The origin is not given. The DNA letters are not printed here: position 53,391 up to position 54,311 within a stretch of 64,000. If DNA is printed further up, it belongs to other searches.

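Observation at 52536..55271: LOG - Rpe-like - RpiB - PfkB kinase cluster, a putative nucleotide-ribose salvage route into the pentose-phosphate pathway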

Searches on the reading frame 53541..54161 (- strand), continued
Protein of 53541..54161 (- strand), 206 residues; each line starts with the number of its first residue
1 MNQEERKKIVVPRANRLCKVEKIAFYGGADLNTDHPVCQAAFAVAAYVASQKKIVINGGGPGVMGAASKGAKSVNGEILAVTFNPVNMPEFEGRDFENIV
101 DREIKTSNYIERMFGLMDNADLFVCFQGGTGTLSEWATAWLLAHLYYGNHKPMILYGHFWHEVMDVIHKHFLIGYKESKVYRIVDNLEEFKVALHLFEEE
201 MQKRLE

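Call 11: find_related_loci(query=A1, collection=genome_contigs, flank=8000)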
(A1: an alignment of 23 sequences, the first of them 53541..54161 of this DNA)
Query A1 (206 aa) in genome_contigs; peptide patterns used: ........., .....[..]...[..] (x = any residue, [..] = any of these).
600 stretches matched a pattern (row limit reached: there are more); 553 encode a relative of the query (tblastn E <= 1e-3); the best 80 are kept; 80 distinct loci.
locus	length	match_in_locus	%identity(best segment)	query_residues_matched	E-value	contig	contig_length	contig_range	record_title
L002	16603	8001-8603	75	1-201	5e-100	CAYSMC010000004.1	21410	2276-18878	MAG TPA_asm: uncultured Pseudomonadales bacterium isolate SRP067234_co1_86 genome assembly, contig: k99_883690, whole ge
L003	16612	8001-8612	55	1-204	4e-80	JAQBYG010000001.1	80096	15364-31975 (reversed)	MAG: bacterium isolate casp150-mb.307 NODE_719_length_80096_cov_0.093003, whole genome shotgun sequence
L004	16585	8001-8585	46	11-203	2e-58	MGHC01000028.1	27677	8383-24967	MAG: Candidatus Woesebacteria bacterium RIFCSPLOWO2_01_FULL_39_10 rifcsplowo2_01_scaffold_5970, whole genome shotgun seq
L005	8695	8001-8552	47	20-203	5e-55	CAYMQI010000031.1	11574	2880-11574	MAG TPA_asm: uncultured Pseudomonadales bacterium isolate SRP050083_co2_357 genome assembly, contig: NODE_4309_length_11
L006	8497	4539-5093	46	20-204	3e-54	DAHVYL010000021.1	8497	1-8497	MAG TPA_asm: Candidatus Woesebacteria bacterium isolate clean783 NODE_21_length_8497_cov_4.314727, whole genome shotgun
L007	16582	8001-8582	45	13-201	4e-53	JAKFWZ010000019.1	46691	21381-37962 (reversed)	MAG: Candidatus Daviesbacteria bacterium isolate ND2_Bin_11 ND2_0000062, whole genome shotgun sequence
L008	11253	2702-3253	44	20-203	6e-51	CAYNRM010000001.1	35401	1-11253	MAG TPA_asm: uncultured Gammaproteobacteria bacterium isolate SRP128246_co1_67 genome assembly, contig: NODE_1796_length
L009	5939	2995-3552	40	16-200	8e-44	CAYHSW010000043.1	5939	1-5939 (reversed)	MAG TPA_asm: uncultured Gammaproteobacteria bacterium isolate ERP119705_co14_252 genome assembly, contig: NODE_24159_len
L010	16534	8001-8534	42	23-200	2e-43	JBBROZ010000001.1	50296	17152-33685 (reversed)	MAG: Patescibacteria group bacterium isolate La1_metabat2.361 LA1C_B2.361_k141_3074704L_50296_cov_9.0004, whole genome s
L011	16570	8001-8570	41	20-200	7e-42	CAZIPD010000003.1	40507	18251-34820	MAG TPA_asm: uncultured Pseudomonadales bacterium isolate SRP062349_co2_3 genome assembly, contig: NODE_574_length_40507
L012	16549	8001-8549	38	17-198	1e-38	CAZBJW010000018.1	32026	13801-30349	MAG TPA_asm: uncultured Anaerolineales bacterium isolate binchicken_co294_156 genome assembly, contig: NODE_1830_length_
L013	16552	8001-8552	29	23-206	2e-18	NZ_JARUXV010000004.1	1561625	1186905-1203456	Caballeronia sp. LZ065 Scaffold_4_1, whole genome shotgun sequence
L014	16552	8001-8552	29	23-206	3e-18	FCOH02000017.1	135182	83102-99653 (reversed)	Burkholderia peredens type strain LMG 29314 genome assembly, contig: contig000017, whole genome shotgun sequence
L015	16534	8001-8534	29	23-200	1e-17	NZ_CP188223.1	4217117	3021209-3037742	Cupriavidus sp. 30B13 chromosome 1, complete sequence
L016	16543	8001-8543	28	23-203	1e-17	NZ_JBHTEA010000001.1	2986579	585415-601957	Paraburkholderia humisilvae strain NCAIM B.02543 tig00000001, whole genome shotgun sequence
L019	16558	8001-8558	29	21-205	1e-16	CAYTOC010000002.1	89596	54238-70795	MAG TPA_asm: uncultured Candidatus Saccharibacteria bacterium isolate SRP344714_co2_497 genome assembly, contig: NODE_52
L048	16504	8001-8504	28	21-189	5e-14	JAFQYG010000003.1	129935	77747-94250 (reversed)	Candidatus Saccharibacteria bacterium isolate RGIG2260 Goat_Duodenum-2__c39, whole genome shotgun sequence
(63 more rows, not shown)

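Call 23: find_encoding_contigs(protein=P0041, flank=10000, max_places=2)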
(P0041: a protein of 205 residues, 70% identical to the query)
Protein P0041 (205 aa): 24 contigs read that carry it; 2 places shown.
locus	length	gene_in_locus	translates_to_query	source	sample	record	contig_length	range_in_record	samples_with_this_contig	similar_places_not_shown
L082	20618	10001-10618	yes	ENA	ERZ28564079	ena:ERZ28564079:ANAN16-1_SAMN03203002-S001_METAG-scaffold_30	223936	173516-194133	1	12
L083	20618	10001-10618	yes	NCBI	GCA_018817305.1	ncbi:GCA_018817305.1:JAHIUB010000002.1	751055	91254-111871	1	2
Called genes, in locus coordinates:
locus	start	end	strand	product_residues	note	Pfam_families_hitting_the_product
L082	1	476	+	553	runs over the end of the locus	-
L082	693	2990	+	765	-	PF01138:RNase_PH, PF03725:RNase_PH_C (faint), PF03726:PNPase, PF01138:RNase_PH, PF00013:KH_1, PF00575:S1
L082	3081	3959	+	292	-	-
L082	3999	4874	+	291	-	PF00483:NTP_transferase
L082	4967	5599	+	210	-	PF00081:Sod_Fe_N, PF02777:Sod_Fe_C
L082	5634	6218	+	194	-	PF13482:RNase_H_2 (weak)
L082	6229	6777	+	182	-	PF00293:NUDIX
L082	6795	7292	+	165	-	PF00293:NUDIX (weak)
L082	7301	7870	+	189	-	PF01931:NTPase_I-T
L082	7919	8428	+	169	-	-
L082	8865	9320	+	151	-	PF02502:LacAB_rpiB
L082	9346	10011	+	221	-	PF00834:Ribul_P_3_epim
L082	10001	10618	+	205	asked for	PF18306:LDcluster4, PF03641:Lysine_decarbox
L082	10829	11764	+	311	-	PF00294:PfkB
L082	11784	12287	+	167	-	-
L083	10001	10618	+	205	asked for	PF18306:LDcluster4, PF03641:Lysine_decarbox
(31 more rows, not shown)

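Call 24: find_encoding_contigs(protein=P0079, flank=10000, max_places=2)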
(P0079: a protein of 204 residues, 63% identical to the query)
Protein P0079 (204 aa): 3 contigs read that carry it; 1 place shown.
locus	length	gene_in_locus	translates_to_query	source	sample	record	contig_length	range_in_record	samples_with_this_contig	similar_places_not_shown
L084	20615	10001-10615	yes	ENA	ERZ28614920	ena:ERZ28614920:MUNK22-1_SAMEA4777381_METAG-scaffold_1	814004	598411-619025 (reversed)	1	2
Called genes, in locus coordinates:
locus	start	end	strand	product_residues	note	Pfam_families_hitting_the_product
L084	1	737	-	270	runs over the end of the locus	PF00535:Glycos_transf_2, PF10111:Glyco_tranf_2_2 (faint), PF13641:Glyco_tranf_2_3, PF13632:Glyco_trans_2_3 (faint)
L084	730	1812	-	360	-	PF13439:Glyco_transf_4 (faint), PF00534:Glycos_transf_1, PF13692:Glyco_trans_1_4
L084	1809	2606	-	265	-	PF00535:Glycos_transf_2, PF10111:Glyco_tranf_2_2 (weak)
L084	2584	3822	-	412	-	-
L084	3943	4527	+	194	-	PF13482:RNase_H_2 (weak)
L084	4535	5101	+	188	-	PF00293:NUDIX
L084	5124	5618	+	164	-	PF00293:NUDIX, PF14815:NUDIX_4 (weak)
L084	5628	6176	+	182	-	PF01931:NTPase_I-T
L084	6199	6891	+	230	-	PF00970:FAD_binding_6 (weak), PF08030:NAD_binding_6 (weak), PF00175:NAD_binding_1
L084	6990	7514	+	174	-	-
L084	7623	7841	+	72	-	-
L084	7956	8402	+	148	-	PF02502:LacAB_rpiB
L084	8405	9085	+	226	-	PF00834:Ribul_P_3_epim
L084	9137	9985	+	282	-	-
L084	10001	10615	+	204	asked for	PF18306:LDcluster4, PF03641:Lysine_decarbox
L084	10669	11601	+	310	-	PF00294:PfkB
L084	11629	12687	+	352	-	PF07724:AAA_2 (weak), PF07728:AAA_5, PF13401:AAA_22 (weak), PF00004:AAA, PF22667:Lon_lid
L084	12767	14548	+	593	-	-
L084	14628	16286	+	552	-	PF00753:Lactamase_B, PF22505:RNase_J_b_CASP, PF17770:RNase_J_C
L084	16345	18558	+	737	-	PF17854:FtsK_alpha, PF01580:FtsK_SpoIIIE, PF09397:FtsK_gamma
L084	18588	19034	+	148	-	-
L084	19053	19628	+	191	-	PF10648:Gmad2 (weak)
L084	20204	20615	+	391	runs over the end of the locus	PF03816:LytR_cpsA_psr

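Call 25: find_encoding_contigs(protein=P0119, flank=10000, max_places=2)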
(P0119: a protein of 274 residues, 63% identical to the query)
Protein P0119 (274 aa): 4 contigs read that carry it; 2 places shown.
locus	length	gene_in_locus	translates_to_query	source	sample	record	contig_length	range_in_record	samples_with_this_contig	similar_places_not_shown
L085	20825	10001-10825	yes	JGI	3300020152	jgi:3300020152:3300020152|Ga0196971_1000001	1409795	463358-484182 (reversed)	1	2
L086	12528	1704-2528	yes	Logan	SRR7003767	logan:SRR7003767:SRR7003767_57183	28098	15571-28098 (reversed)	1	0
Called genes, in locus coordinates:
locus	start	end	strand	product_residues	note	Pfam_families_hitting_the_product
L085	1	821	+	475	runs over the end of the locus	PF19295:SufBD_N, PF01458:SUFBD_core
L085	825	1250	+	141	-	-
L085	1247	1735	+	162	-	PF01458:SUFBD_core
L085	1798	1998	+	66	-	-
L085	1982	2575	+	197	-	-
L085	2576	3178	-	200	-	PF01351:RNase_HII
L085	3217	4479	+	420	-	PF00266:Aminotran_5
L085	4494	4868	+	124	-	PF01592:NifU_N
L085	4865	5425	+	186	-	PF01931:NTPase_I-T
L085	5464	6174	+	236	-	PF00970:FAD_binding_6, PF08030:NAD_binding_6 (faint), PF00175:NAD_binding_1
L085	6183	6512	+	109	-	PF13459:Fer4_15 (weak), PF13370:Fer4_13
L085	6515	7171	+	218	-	PF13462:Thioredoxin_4, PF13098:Thioredoxin_2 (faint), PF01323:DSBA, PF13743:Thioredoxin_5 (faint)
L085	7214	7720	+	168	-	-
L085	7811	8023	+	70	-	-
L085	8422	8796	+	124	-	PF01883:FeS_assembly_P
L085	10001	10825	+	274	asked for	PF18306:LDcluster4, PF03641:Lysine_decarbox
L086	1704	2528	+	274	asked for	PF18306:LDcluster4, PF03641:Lysine_decarbox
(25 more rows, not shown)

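Call 37: search_protein_families(library=pfam, proteins=[L010:8584-9432:+, L010:9419-10408:+, L010:10408-11172:+, L010:12150-13106:+, L008:6797-8026:+, L048:4819-5823:+, L019:10975-11889:-, L019:11899-13026:-, L019:12878-13744:-, L084:9137-9985:+], max_evalue=0.001)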
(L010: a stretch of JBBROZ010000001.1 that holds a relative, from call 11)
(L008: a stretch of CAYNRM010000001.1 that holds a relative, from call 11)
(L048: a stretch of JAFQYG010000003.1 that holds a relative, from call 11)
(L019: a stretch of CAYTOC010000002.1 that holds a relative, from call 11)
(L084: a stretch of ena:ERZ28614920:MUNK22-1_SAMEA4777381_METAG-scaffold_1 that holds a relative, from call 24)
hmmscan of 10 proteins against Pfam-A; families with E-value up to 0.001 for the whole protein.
L010:8584-9432:+ (282 aa): 3 families
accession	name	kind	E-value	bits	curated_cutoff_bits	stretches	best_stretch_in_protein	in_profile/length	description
PF00456.26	Transketolase_N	-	1.2e-59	202.4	22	1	10-265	4-270/334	Transketolase, thiamine diphosphate binding domain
PF13292.11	DXP_synthase_N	-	5.3e-10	39.4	21.2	1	2-179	12-172/274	1-deoxy-D-xylulose-5-phosphate synthase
PF00676.26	E1_dh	-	0.00013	21.4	22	1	101-226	86-209/300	Dehydrogenase E1 component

L010:9419-10408:+ (329 aa): 4 families
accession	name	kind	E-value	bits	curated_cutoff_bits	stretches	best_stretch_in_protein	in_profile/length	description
PF02779.29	Transket_pyr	-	8.4e-43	146.5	27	1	24-184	6-172/174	Transketolase, pyrimidine binding domain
PF02780.25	Transketolase_C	-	7.9e-34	116.7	25.9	1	197-317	1-124/124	Transketolase, C-terminal domain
PF22613.1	Transketolase_C_1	-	1.1e-06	29.2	27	1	204-313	10-113/113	Transketolase-like TK C-terminal domain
PF17147.9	PFOR_II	-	6.4e-05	23.7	27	1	207-276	2-70/102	Pyruvate:ferredoxin oxidoreductase core domain II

L010:10408-11172:+ (254 aa): 1 family
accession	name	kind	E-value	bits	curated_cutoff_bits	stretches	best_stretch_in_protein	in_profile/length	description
PF01791.15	DeoC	-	1.4e-45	156.2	23.8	1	17-234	2-228/229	DeoC/LacD family aldolase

L010:12150-13106:+ (318 aa): 2 families
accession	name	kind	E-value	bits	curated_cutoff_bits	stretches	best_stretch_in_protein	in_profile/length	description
PF02826.25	2-Hacid_dh_C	-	2.1e-61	206.8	25.1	1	109-286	1-178/178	D-isomer specific 2-hydroxyacid dehydrogenase, NAD binding domain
PF00389.36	2-Hacid_dh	-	1.1e-29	103.3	24.6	1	3-316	1-132/134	D-isomer specific 2-hydroxyacid dehydrogenase, catalytic domain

L008:6797-8026:+ (409 aa): 0 families

L048:4819-5823:+ (334 aa): 3 families
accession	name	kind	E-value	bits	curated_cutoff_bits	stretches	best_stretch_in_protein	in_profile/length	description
PF02800.25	Gp_dh_C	-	2.3e-56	190.2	24.4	1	156-313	1-158/158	Glyceraldehyde 3-phosphate dehydrogenase, C-terminal domain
PF00044.30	Gp_dh_N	-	2.8e-40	137.1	31.7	1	2-101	1-100/101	Glyceraldehyde 3-phosphate dehydrogenase, NAD binding domain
PF01113.26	DapB_N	-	3.8e-05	24.2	25.6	0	2-68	1-74/124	Dihydrodipicolinate reductase, N-terminus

L019:10975-11889:- (304 aa): 1 family
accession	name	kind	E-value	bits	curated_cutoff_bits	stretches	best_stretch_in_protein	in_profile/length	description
PF01116.26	F_bP_aldolase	-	5.3e-66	223.4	25.5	1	15-300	3-277/277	Fructose-bisphosphate aldolase class-II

L019:11899-13026:- (375 aa): 3 families
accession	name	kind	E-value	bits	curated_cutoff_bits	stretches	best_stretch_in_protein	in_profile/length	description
PF02779.29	Transket_pyr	-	2.6e-38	131.8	27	1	66-227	5-172/174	Transketolase, pyrimidine binding domain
PF02780.25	Transketolase_C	-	6.6e-37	126.6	25.9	1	240-360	1-124/124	Transketolase, C-terminal domain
PF22613.1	Transketolase_C_1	-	5.7e-07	30.2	27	1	246-354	6-111/113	Transketolase-like TK C-terminal domain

L019:12878-13744:- (288 aa): 5 families
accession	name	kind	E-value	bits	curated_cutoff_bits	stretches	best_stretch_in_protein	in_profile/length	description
PF00456.26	Transketolase_N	-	9.1e-58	196.3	22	1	15-270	5-270/334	Transketolase, thiamine diphosphate binding domain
PF00676.26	E1_dh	-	3e-10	40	22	1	106-239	87-220/300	Dehydrogenase E1 component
PF13292.11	DXP_synthase_N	-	4.3e-10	39.8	21.2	1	7-188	13-176/274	1-deoxy-D-xylulose-5-phosphate synthase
PF09364.15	XFP_N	-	1.2e-05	24.8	23.7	1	112-229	131-247/364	XFP N-terminal domain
PF02775.26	TPP_enzyme_C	-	0.00063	20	21.9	0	118-157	25-59/151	Thiamine pyrophosphate enzyme, C-terminal TPP binding domain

L084:9137-9985:+ (282 aa): 0 families
